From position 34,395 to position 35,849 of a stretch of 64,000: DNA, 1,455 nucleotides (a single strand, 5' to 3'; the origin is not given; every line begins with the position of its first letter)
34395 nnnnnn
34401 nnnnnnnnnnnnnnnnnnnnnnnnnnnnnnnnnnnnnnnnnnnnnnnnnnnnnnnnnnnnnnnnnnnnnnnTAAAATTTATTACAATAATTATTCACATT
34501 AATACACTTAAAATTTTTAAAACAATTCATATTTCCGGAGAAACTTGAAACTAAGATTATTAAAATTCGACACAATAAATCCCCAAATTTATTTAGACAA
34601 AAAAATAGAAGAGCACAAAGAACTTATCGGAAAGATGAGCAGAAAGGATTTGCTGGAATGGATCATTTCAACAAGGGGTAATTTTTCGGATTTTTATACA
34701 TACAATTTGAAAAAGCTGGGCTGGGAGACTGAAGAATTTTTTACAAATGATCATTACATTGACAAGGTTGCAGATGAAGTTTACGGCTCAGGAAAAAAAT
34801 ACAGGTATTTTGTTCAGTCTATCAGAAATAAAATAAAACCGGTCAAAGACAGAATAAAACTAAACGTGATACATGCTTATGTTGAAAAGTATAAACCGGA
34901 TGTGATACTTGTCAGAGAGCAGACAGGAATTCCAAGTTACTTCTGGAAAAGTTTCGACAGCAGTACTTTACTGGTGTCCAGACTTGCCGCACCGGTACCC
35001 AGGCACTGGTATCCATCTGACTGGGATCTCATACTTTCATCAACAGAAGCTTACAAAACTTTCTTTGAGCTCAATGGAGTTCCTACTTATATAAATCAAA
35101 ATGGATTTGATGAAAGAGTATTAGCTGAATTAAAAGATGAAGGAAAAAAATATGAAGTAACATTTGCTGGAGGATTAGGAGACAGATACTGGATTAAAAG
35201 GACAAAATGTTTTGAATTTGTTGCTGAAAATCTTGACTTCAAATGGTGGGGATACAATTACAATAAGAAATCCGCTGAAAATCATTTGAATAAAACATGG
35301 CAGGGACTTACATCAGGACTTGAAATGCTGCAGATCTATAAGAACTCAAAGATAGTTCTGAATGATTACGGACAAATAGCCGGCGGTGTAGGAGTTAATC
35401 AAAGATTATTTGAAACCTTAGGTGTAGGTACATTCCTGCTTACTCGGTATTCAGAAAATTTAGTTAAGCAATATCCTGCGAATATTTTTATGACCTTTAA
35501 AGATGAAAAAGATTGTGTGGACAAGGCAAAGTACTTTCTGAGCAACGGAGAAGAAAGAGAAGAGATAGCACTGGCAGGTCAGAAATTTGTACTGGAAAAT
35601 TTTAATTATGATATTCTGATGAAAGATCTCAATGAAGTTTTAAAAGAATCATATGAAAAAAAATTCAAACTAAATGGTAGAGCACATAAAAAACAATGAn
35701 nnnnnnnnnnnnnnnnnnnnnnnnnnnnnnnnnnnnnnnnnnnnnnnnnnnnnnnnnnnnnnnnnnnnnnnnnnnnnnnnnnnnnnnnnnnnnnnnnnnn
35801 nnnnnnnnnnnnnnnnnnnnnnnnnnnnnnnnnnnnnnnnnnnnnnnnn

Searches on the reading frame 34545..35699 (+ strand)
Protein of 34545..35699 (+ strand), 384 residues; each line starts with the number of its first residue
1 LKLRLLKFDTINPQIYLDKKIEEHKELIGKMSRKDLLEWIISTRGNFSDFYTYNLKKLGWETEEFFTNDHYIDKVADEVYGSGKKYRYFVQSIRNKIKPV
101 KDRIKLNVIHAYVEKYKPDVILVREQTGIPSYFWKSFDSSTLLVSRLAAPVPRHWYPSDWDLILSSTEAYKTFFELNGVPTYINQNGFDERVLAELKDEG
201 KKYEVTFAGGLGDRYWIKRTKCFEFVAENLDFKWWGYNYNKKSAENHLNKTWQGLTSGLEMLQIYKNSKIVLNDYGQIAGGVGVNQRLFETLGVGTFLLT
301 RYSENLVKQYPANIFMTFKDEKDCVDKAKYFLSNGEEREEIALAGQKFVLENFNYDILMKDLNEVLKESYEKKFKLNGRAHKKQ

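Call 53: search_protein_families(library=pfam, proteins=[window:34545-35699:+], max_evalue=0.00001)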
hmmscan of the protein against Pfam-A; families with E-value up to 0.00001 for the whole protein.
window:34545-35699:+ (384 aa): 1 family
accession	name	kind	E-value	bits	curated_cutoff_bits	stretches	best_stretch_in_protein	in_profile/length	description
PF13524.12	Glyco_trans_1_2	-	4.2e-22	79.1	25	1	222-361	5-141/144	Glycosyl transferase-like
